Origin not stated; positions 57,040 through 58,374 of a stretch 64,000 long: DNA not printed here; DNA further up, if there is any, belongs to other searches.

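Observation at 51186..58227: Tandem array of secreted single-propeller FG-GAP paralogs, a fourth copy 6 kb away, and a TIGR03032-like gene downstream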

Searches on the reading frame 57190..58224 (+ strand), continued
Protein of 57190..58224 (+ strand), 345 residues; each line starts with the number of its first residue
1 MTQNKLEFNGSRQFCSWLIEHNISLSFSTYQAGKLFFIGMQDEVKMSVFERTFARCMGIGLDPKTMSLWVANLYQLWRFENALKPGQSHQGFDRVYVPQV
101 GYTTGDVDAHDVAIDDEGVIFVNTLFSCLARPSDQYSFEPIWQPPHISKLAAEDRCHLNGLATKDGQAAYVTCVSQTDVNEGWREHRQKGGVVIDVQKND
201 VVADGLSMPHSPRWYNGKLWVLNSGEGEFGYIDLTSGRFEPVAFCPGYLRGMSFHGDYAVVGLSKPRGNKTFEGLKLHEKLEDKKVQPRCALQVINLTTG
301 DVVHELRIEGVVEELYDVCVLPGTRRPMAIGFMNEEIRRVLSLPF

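Call 39: search_protein_families(library=pfam, proteins=[L081:971-3217:+, L063:7159-7869:+, L050:2-1792:-, L017:4704-6053:+, L013:3277-5169:+, L038:13117-15774:+, L038:4900-6687:+, L016:11710-12564:+], max_evalue=0.001)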
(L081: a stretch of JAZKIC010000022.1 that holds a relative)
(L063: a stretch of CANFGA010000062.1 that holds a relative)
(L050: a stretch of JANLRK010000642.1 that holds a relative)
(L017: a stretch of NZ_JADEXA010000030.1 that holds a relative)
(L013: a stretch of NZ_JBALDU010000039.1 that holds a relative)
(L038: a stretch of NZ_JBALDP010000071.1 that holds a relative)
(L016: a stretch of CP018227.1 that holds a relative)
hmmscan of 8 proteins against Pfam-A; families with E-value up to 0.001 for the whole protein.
L081:971-3217:+ (749 aa): 4 families
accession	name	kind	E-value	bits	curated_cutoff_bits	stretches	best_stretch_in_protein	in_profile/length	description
PF13844.12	Glyco_transf_41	-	1.1e-46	159.6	25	2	349-530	47-231/543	Glycosyl transferase family 41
PF07719.23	TPR_2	-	5.6e-08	32.7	27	0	237-259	12-34/34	Tetratricopeptide repeat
PF14559.12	TPR_19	-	2e-07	31.7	25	1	242-301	7-66/68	Tetratricopeptide repeat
PF13432.12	TPR_16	-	1.1e-05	26.2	32.7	1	171-220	8-57/65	Tetratricopeptide repeat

L063:7159-7869:+ (237 aa): 10 families
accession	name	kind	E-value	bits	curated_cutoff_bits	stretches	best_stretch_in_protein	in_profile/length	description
PF01583.26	APS_kinase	-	2.2e-65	219.8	21.1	1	69-217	2-151/152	Adenylylsulphate kinase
PF13671.12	AAA_33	-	5.6e-08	33.6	27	1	72-184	2-115/143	AAA domain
PF13191.12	AAA_16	-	1.6e-06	29.2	32.6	1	52-110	8-63/167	AAA ATPase domain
PF13401.12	AAA_22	-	1.6e-05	25.7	27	1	67-118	3-60/130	AAA domain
PF06414.18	Zeta_toxin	-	1.9e-05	24.6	22.3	1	57-110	5-56/199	Zeta toxin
PF24883.2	NPHP3_N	-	5.1e-05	23.9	24.8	1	64-100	16-53/164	Nephrocystin 3, N-terminal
PF03193.22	RsgA_GTPase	-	5.3e-05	23.6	30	1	67-96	104-133/174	RsgA GTPase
PF00005.33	ABC_tran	-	0.00011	23.2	25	1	64-108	6-49/137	ABC transporter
PF13238.12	AAA_18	-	0.00029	21.7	29.4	1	72-110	1-34/128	AAA domain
PF19044.6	P-loop_TraG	-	0.00063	18.9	25.8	1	69-114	29-74/413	TraG P-loop domain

L050:2-1792:- (597 aa): 8 families
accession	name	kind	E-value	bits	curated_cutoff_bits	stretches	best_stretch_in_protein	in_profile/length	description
PF00069.31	Pkinase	-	5.6e-46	157.5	31.7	1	108-374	2-253/263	Protein kinase domain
PF07714.23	PK_Tyr_Ser-Thr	-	3.2e-35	122.1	23.1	1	108-374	2-250/258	Protein tyrosine and serine/threonine kinase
PF25174.1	Beta-prop_THOC3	-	6.1e-07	29.2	305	1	527-596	162-231/272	THOC3 beta-propeller domain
PF23414.1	Beta-prop_EML_2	-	2.9e-05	24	90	1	521-596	24-99/266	Echinoderm microtubule-associated protein second beta-propeller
PF00400.38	WD40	-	9e-05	23.3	27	0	537-562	12-37/39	WD domain, G-beta repeat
PF25173.1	Beta-prop_WDR3_1st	-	0.00015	21.9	154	1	529-596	22-89/184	WDR3 first beta-propeller domain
PF01636.29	APH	-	0.0007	19.9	23.2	0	222-253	165-193/239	Phosphotransferase enzyme family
PF24814.1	WD40_Prp19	-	0.00085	18.9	320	0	535-596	134-195/281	Prp19 WD40 domain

L017:4704-6053:+ (450 aa): 4 families
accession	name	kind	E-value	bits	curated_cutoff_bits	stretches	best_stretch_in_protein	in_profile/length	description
PF02518.31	HATPase_c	-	6.2e-25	88.2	26.4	1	324-442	5-110/111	Histidine kinase-, DNA gyrase B-, and HSP90-like ATPase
PF00512.31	HisKA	-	1.2e-07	32.1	26.9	1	179-274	2-65/66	His Kinase A (phospho-acceptor) domain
PF24820.1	Diguanyl_cycl_sensor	-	4.9e-05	23.7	28.1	1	22-107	4-87/109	Diguanylate cyclase-like sensor domain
PF00989.32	PAS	-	5.5e-05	23.6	22.6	1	23-80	10-68/113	PAS fold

L013:3277-5169:+ (631 aa): 5 families
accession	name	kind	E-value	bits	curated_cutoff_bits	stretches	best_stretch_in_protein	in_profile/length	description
PF00664.28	ABC_membrane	-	5.1e-45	154.7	28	1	44-323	2-273/274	ABC transporter transmembrane region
PF00005.33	ABC_tran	-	1.5e-30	107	25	1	410-557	2-137/137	ABC transporter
PF02463.25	SMC_N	-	1.2e-05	25.3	40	0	528-599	136-211/220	RecF/RecN/SMC N terminal domain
PF13401.12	AAA_22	-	4.1e-05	24.4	27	1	422-576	8-106/130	AAA domain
PF13304.12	AAA_21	-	7.2e-05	23.4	27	0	527-571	236-283/304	AAA domain, putative AbiEii toxin, Type IV TA system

L038:13117-15774:+ (886 aa): 4 families
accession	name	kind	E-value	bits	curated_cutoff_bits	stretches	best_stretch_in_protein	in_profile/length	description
PF07733.18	DNA_pol3_alpha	-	7.4e-100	334.3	23.9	1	316-578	6-260/260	Bacterial DNA polymerase III alpha NTPase domain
PF17657.6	DNA_pol3_finger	-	4.3e-65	218.5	22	1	581-765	1-166/166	Bacterial DNA polymerase III alpha subunit finger domain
PF02811.25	PHP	-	4.9e-52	177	26.4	1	16-188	2-164/164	PHP domain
PF14890.11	Intein_splicing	-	0.00022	21.5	35.8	0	800-865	10-78/155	Intein splicing domain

L038:4900-6687:+ (596 aa): 4 families
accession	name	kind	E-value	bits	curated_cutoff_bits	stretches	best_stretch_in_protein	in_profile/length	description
PF01613.24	Flavin_Reduct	-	2.7e-30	106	27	1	447-583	1-138/153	Flavin reductase like domain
PF19583.5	ODP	-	1.2e-22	81.2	27.2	1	72-261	3-194/194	ODP family beta lactamase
PF00753.33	Lactamase_B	-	2.9e-10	40.9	22.7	1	72-214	6-161/196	Metallo-beta-lactamase superfamily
PF12706.13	Lactamase_B_2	-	4e-05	23.8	27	1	82-185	2-116/200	Beta-lactamase superfamily domain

L016:11710-12564:+ (285 aa): 1 family
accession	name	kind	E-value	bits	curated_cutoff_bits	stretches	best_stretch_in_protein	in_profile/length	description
PF01996.21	F420_ligase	-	7.2e-73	245.1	25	1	42-262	4-218/218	F420-0:Gamma-glutamyl ligase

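Call 46: predict_structure(alignment_id=A3)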
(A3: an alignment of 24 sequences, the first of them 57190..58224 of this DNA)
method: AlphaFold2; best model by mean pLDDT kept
length: 345 residues; sequences in the alignment: 24
mean_pLDDT: 86.9   pTM: 0.88
mean pLDDT of the five models: 86.9, 86.8, 86.4, 85.9, 83.3
residues with pLDDT >= 90: 212; 70-90: 93; 50-70: 25; < 50: 15
segments of 3 or more residues with pLDDT < 50: 333-345
pLDDT, mean of each block of 10 residues (from residue 1): 72 89 95 91 85 88 92 89 89 87 77 94 91 91 81 73 96 78 62 95 93 97 96 97 95 97 88 91 95 97 93 91 92 43 36
secondary structure, 60 per line:
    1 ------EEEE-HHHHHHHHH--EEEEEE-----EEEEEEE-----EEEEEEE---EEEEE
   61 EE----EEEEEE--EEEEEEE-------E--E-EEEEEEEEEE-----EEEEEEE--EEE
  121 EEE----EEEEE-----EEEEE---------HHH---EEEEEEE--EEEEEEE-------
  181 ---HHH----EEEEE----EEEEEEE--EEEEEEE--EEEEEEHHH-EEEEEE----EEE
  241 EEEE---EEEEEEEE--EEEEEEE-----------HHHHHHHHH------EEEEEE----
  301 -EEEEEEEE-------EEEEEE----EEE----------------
elements in order: E7-10 H12-20 E23-28 E34-40 E46-52 E56-62 E67-72 E75-81 E94-103 E109-115 E118-123 E128-132 E138-142 E158-164 E167-173 E191-195 E200-206 E209-215 E218-223 E228-233 E238-244 E248-255 E258-264 H276-284 E291-296 E302-309 E317-322 E327-329

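Call 48: find_encoding_contigs(protein=P0126, flank=10000, max_places=2)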
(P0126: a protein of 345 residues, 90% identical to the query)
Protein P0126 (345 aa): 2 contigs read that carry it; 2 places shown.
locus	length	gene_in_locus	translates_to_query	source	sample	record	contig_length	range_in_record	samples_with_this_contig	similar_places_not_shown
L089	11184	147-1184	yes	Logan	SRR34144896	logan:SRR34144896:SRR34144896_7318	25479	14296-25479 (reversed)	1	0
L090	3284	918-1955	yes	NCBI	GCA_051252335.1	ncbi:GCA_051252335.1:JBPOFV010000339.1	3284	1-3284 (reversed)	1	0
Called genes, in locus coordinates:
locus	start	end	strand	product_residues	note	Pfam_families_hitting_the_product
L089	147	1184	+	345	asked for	PF16261:DUF4915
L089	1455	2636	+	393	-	-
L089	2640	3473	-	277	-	PF00578:AhpC-TSA, PF08534:Redoxin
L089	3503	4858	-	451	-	PF01979:Amidohydro_1, PF07969:Amidohydro_3 (faint), PF12890:DHOase (weak)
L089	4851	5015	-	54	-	PF01809:YidD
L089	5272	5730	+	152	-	PF21157:DksA_N, PF01258:zf-dskA_traR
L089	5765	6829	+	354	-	PF03462:PCRF, PF00472:RF-1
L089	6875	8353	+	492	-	PF01336:tRNA_anti-codon, PF00152:tRNA-synt_2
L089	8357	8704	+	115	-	-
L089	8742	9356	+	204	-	PF01810:LysE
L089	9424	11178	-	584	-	PF00664:ABC_membrane, PF13401:AAA_22 (faint), PF03193:RsgA_GTPase (faint), PF00005:ABC_tran, PF02463:SMC_N (faint)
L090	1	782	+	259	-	PF01839:FG-GAP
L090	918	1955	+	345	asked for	PF16261:DUF4915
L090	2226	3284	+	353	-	?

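Call 49: find_encoding_contigs(protein=P0130, flank=10000, max_places=2)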
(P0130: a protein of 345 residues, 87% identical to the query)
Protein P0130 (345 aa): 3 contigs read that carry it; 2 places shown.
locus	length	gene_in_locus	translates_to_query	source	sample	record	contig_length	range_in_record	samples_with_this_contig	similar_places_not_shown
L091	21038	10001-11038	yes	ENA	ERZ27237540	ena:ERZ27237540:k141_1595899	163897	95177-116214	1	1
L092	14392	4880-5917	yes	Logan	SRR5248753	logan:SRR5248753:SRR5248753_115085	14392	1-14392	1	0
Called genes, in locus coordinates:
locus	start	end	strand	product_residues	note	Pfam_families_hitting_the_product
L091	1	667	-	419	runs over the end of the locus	PF00365:PFK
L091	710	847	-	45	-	-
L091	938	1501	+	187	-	PF00406:ADK, PF13207:AAA_17, PF13238:AAA_18 (weak), PF13671:AAA_33 (weak)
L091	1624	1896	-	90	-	PF01206:TusA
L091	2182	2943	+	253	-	-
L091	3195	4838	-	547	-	-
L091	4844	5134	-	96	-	PF00166:Cpn10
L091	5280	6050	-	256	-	PF01061:ABC2_membrane, PF12698:ABC2_membrane_3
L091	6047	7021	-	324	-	PF00005:ABC_tran, PF13304:AAA_21 (faint)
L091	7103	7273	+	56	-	PF00301:Rubredoxin, PF21349:RUBY_RBDX (faint)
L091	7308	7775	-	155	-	PF03203:MerC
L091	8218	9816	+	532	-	PF13517:FG-GAP_3 (faint), PF14312:FG-GAP_2 (faint), PF01839:FG-GAP, PF21955:CarG-like (faint), PF01839:FG-GAP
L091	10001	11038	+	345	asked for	PF16261:DUF4915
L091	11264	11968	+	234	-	PF02353:CMAS, PF01209:Ubie_methyltran, PF13489:Methyltransf_23, PF06325:PrmA, PF13649:Methyltransf_25, PF13847:Methyltransf_31, PF08241:Methyltransf_11, PF08242:Methyltransf_12, +2 more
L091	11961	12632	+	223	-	PF00702:Hydrolase, PF12710:HAD, PF13419:HAD_2, PF13242:Hydrolase_like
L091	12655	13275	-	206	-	PF03458:Gly_transporter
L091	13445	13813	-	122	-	PF06993:DUF1304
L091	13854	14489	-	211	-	-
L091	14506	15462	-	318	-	PF23023:Anti-Pycsar_Apyc1, PF00753:Lactamase_B, PF12706:Lactamase_B_2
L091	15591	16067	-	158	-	-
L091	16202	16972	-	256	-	PF00702:Hydrolase, PF13419:HAD_2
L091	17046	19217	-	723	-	PF20656:MS_N, PF20658:MSG_insertion, PF01274:MS_TIM-barrel, PF20659:MS_C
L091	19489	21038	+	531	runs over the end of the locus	PF00463:ICL, PF13714:PEP_mutase, PF00463:ICL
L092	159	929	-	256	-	PF01061:ABC2_membrane, PF12698:ABC2_membrane_3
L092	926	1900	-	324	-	PF00005:ABC_tran, PF13304:AAA_21 (faint)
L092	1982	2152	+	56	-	PF00301:Rubredoxin, PF21349:RUBY_RBDX (faint)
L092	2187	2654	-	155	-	PF03203:MerC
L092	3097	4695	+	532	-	PF13517:FG-GAP_3 (faint), PF14312:FG-GAP_2 (faint), PF01839:FG-GAP, PF21955:CarG-like (faint), PF01839:FG-GAP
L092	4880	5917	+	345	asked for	PF16261:DUF4915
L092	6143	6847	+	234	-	PF02353:CMAS, PF01209:Ubie_methyltran, PF13489:Methyltransf_23, PF06325:PrmA, PF13649:Methyltransf_25, PF13847:Methyltransf_31, PF08241:Methyltransf_11, PF08242:Methyltransf_12, +2 more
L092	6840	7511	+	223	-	PF00702:Hydrolase, PF12710:HAD, PF13419:HAD_2, PF13242:Hydrolase_like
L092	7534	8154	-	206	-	PF03458:Gly_transporter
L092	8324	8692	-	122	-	PF06993:DUF1304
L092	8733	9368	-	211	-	-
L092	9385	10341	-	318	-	PF23023:Anti-Pycsar_Apyc1, PF00753:Lactamase_B, PF12706:Lactamase_B_2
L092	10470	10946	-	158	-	-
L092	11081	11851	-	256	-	PF00702:Hydrolase, PF13419:HAD_2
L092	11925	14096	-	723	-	PF20656:MS_N, PF20658:MSG_insertion, PF01274:MS_TIM-barrel, PF20659:MS_C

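Call 50: fold_search(model_id=the predicted structure, library=pdb)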
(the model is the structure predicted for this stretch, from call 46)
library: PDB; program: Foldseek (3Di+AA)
matches with E <= 10: 1346; with E <= 0.001: 486
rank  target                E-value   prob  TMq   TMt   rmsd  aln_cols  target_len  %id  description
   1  7on7_A                5.6e-08  1.00  0.52  0.63   6.0       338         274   10  Crystal structure of the computationally designed SAKe6BE-L2 protein (released 2022-12-14)
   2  8pjs                  5.6e-08  1.00  0.50  0.60   5.7       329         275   11  Crystal structure of the computationally designed SAKe6CEref protein (released 2024-07-10)
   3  7djk                  9.1e-08  1.00  0.47  0.33  10.8       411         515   11  Structure of four truncated and mutated forms of quenching protein (released 2022-06-08)
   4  1npe_A                9.7e-08  1.00  0.55  0.70   4.7       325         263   10  Crystal structure of Nidogen/Laminin Complex (released 2003-08-12)
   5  1l0q_A                1.0e-07  1.00  0.46  0.41   8.5       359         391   14  Tandem YVTN beta-propeller and PKD domains from an archaeal surface layer protein (released 2002-11-06)
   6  7onc                  1.7e-07  1.00  0.53  0.63   5.5       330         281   10  Crystal structure of the computationally designed SAKe6BE protein (released 2022-12-14)
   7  4p04_A                1.8e-07  1.00  0.53  0.34  12.4       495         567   10  Apo form of bacterial arylsulfate sulfotransferase (ASST) H436N mutant with MPO in the active site (released 2014-03-26)
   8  7op4                  2.2e-07  1.00  0.53  0.63   5.3       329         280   10  Crystal structure of the computationally designed SAKe6BE-3HH protein (released 2022-12-14)
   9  7ong                  2.2e-07  1.00  0.52  0.58   5.8       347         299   10  Crystal structure of the computationally designed SAKe6BE-L1 protein (released 2022-12-14)
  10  3ow8_B                3.9e-07  1.00  0.49  0.56   7.1       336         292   10  Crystal Structure of the WD repeat-containing protein 61 (released 2010-09-29)
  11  7opu                  4.9e-07  1.00  0.52  0.61   5.9       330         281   10  Self-assembled crystal structure of the computationally designed SAKe6BE-3HH protein (released 2022-12-14)
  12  8jxf_B                6.4e-07  1.00  0.54  0.19   5.8       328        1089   13  rat megalin RAP complex bodyA (released 2024-06-19)
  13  8era_C                7.1e-07  1.00  0.47  0.52   6.6       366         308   10  RMC-5552 in complex with mTORC1 and FKBP12 (released 2022-12-28)
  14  7djl_C                7.1e-07  1.00  0.45  0.34  10.7       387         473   10  Structure of four truncated and mutated forms of quenching protein (released 2022-06-08)
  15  8pjx                  7.5e-07  1.00  0.53  0.63   5.6       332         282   10  Crystal structure of the computationally designed SAKe6FR protein (released 2024-07-10)
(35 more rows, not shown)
